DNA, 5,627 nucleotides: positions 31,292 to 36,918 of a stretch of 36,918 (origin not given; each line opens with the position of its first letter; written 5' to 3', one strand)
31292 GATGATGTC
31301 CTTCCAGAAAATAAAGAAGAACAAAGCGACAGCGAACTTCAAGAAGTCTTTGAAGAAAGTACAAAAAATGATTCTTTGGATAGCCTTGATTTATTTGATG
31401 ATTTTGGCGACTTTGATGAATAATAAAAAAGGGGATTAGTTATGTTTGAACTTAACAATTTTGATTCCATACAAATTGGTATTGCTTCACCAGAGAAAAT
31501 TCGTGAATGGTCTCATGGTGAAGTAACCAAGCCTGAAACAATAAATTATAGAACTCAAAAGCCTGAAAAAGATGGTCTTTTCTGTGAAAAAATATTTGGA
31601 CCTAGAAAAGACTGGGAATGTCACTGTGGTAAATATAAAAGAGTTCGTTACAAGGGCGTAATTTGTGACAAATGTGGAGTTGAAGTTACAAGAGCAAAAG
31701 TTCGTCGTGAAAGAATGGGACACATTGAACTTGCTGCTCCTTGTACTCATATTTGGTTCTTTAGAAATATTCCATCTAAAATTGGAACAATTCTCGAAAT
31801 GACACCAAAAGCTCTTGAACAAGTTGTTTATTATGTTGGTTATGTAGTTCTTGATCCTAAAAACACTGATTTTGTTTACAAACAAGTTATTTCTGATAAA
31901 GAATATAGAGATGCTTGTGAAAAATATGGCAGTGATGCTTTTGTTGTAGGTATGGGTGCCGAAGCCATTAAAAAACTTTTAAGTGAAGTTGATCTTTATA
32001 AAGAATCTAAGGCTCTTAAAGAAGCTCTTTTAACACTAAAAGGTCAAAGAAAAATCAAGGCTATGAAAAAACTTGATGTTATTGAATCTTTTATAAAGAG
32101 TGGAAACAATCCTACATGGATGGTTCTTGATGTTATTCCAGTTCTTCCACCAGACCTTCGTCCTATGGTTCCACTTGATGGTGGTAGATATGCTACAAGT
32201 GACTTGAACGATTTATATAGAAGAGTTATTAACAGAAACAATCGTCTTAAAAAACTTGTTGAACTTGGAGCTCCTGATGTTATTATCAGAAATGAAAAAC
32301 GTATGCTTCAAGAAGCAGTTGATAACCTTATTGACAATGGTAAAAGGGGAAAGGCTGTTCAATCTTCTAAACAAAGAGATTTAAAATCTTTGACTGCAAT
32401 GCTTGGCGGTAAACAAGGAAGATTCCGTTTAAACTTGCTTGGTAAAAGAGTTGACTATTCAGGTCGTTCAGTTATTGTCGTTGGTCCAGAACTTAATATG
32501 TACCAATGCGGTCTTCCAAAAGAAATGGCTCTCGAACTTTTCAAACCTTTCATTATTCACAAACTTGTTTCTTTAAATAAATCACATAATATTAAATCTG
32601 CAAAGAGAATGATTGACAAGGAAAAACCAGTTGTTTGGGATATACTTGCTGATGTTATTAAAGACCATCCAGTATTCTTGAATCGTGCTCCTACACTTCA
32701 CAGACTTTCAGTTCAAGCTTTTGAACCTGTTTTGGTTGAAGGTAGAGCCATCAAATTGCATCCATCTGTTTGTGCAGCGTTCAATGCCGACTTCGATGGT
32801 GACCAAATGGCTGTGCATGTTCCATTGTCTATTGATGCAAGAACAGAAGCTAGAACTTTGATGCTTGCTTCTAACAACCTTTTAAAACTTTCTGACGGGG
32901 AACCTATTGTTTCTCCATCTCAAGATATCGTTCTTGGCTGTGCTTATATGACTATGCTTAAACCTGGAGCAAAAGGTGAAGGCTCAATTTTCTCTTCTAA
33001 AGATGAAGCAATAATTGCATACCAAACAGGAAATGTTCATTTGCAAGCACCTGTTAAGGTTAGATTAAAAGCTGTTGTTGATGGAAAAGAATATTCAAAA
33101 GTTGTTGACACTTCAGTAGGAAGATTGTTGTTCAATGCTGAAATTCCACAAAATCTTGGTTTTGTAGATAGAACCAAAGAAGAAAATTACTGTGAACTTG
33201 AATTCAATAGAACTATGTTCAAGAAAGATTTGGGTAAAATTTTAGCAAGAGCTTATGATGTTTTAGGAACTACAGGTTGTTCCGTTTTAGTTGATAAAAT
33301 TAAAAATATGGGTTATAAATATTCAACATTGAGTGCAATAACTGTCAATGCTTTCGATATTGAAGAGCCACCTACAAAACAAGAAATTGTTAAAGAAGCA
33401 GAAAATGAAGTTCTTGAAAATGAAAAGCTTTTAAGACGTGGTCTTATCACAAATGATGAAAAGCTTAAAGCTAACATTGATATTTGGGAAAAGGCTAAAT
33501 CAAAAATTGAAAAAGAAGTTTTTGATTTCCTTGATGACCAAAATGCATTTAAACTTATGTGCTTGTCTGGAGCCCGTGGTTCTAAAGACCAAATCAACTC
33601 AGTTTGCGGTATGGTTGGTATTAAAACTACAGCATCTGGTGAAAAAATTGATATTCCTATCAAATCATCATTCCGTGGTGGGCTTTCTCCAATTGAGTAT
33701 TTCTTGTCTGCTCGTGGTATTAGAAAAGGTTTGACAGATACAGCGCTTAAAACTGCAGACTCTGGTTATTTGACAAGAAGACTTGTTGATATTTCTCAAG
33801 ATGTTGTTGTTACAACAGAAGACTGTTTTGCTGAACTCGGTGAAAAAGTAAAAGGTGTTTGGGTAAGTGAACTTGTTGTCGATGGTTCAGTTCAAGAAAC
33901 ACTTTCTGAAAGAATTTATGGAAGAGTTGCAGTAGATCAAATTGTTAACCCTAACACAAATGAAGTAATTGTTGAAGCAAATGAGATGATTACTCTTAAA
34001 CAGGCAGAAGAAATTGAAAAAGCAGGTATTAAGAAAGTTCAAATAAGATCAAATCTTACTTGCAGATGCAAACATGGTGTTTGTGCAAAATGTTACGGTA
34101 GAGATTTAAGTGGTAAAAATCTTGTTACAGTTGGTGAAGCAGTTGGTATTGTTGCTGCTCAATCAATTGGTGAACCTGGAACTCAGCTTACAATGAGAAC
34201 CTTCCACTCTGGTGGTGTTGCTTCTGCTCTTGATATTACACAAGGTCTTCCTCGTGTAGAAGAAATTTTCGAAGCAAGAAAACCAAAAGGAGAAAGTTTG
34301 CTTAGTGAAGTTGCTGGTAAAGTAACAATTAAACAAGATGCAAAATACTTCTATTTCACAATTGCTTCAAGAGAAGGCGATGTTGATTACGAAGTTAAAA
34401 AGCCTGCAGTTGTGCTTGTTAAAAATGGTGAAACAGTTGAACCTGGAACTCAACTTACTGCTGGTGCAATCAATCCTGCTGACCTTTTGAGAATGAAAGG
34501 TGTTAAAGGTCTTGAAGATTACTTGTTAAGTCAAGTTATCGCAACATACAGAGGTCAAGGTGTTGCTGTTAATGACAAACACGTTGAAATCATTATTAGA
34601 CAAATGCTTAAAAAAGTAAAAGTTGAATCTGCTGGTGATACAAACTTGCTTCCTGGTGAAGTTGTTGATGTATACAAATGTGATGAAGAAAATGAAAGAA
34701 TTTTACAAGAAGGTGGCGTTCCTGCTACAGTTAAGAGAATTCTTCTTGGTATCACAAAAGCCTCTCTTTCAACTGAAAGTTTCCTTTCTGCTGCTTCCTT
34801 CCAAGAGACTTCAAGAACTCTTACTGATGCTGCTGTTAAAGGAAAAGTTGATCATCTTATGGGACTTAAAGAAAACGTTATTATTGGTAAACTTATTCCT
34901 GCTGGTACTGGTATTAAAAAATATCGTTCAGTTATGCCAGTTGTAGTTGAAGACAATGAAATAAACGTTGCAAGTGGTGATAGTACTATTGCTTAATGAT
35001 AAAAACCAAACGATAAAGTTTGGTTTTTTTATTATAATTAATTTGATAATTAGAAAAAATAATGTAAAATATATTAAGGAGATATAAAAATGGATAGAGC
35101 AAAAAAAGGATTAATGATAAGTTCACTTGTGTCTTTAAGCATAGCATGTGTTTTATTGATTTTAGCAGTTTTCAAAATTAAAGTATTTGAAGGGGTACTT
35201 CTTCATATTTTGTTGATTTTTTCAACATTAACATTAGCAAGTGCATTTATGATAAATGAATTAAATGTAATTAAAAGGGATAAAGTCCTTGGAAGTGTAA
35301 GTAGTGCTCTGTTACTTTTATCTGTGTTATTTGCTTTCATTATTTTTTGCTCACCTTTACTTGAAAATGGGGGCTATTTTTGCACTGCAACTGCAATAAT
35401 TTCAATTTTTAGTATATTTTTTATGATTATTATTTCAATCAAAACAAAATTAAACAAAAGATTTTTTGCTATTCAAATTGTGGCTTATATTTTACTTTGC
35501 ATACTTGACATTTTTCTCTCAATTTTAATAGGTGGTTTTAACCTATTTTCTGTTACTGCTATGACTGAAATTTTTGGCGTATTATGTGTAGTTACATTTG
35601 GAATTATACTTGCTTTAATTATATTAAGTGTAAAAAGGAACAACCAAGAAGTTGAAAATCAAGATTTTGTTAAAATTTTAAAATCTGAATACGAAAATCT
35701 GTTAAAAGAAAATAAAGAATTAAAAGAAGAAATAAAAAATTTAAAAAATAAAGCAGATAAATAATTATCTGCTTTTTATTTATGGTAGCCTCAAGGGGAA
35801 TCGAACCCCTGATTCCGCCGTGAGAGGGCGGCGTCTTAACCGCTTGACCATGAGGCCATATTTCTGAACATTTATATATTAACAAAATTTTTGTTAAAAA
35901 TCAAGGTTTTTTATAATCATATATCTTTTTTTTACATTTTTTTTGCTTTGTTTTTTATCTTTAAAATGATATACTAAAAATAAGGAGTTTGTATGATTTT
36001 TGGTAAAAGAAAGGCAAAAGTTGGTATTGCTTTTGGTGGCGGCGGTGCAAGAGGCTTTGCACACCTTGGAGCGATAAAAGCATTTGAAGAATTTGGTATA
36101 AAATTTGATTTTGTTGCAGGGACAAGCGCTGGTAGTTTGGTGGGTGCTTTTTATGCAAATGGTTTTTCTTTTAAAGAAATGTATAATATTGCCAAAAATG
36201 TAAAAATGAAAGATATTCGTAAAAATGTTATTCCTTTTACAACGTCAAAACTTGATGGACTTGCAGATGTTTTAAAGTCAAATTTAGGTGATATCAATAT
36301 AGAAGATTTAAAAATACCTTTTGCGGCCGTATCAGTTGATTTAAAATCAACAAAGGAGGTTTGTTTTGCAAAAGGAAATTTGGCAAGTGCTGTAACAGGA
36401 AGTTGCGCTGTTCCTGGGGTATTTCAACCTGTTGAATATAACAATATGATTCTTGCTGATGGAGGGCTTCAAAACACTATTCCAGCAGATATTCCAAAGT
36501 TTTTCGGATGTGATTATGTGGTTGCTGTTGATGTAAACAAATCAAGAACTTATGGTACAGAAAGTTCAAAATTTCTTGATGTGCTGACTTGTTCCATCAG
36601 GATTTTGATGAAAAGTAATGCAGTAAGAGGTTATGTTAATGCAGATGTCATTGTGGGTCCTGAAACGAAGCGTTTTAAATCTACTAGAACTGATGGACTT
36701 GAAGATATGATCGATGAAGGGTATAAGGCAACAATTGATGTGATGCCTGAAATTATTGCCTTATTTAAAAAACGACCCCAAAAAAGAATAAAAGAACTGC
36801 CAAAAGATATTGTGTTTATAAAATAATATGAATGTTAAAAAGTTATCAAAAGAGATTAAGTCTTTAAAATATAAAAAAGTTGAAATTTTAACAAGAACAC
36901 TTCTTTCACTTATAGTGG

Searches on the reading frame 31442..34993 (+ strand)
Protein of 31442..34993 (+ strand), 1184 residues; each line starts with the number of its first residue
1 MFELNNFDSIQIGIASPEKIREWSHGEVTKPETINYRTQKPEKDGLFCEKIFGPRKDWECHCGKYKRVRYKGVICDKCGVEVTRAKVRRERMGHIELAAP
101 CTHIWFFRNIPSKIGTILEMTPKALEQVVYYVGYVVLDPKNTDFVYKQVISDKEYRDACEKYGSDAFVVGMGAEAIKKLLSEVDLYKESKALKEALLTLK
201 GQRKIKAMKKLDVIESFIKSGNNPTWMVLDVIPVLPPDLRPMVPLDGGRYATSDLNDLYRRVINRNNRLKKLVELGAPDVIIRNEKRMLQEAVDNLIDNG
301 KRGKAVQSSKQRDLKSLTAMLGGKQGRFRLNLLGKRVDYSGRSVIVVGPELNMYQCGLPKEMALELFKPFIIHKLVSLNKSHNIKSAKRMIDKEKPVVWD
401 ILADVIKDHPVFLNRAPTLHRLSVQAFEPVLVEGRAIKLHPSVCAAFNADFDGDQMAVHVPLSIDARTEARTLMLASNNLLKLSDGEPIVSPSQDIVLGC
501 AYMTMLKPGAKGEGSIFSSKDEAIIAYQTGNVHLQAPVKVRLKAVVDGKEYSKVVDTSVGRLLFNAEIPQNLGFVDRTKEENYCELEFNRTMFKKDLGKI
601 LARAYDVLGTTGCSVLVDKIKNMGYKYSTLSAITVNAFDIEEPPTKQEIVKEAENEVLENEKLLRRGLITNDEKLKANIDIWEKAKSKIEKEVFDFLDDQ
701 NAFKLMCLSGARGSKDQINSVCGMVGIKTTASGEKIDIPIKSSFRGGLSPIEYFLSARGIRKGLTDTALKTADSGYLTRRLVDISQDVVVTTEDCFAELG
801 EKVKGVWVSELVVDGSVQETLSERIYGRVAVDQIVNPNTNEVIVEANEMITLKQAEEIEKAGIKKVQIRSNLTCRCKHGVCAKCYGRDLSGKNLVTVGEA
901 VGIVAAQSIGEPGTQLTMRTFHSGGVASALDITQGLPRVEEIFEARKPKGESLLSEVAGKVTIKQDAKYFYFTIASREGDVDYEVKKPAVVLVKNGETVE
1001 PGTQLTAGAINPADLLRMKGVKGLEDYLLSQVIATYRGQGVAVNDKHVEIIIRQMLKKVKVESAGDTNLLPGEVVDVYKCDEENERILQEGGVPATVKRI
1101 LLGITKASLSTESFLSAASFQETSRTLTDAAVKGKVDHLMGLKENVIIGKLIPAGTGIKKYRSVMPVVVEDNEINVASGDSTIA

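Call 75: search_protein_families(library=pfam, proteins=[window:31442-34993:+], max_evalue=0.0001)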
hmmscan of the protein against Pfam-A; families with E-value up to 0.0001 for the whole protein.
window:31442-34993:+ (1184 aa): 5 families
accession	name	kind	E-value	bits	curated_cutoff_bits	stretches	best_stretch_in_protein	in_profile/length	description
PF04997.17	RNA_pol_Rpb1_1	-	4.1e-83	279.8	39.7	1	5-332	2-312/312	RNA polymerase Rpb1, domain 1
PF04998.22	RNA_pol_Rpb1_5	-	2.9e-59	201.1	28.5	1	747-1111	1-266/267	RNA polymerase Rpb1, domain 5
PF00623.25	RNA_pol_Rpb1_2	-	2.8e-41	142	25.3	2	381-475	71-165/166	RNA polymerase Rpb1, domain 2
PF04983.23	RNA_pol_Rpb1_3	-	1.5e-23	83.9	28.9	1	479-640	1-162/162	RNA polymerase Rpb1, domain 3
PF05000.22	RNA_pol_Rpb1_4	-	2e-07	31.3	24.8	1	670-731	17-78/107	RNA polymerase Rpb1, domain 4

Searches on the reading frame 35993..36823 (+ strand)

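Call 75: search_protein_families(library=pfam, proteins=[window:35993-36823:+], max_evalue=0.0001)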
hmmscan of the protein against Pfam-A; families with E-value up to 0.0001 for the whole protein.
window:35993-36823:+ (277 aa): 1 family
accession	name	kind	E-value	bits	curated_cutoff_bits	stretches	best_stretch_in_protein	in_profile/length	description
PF01734.28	Patatin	-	1.6e-32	113.7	27.7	1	13-167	2-189/191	Patatin-like phospholipase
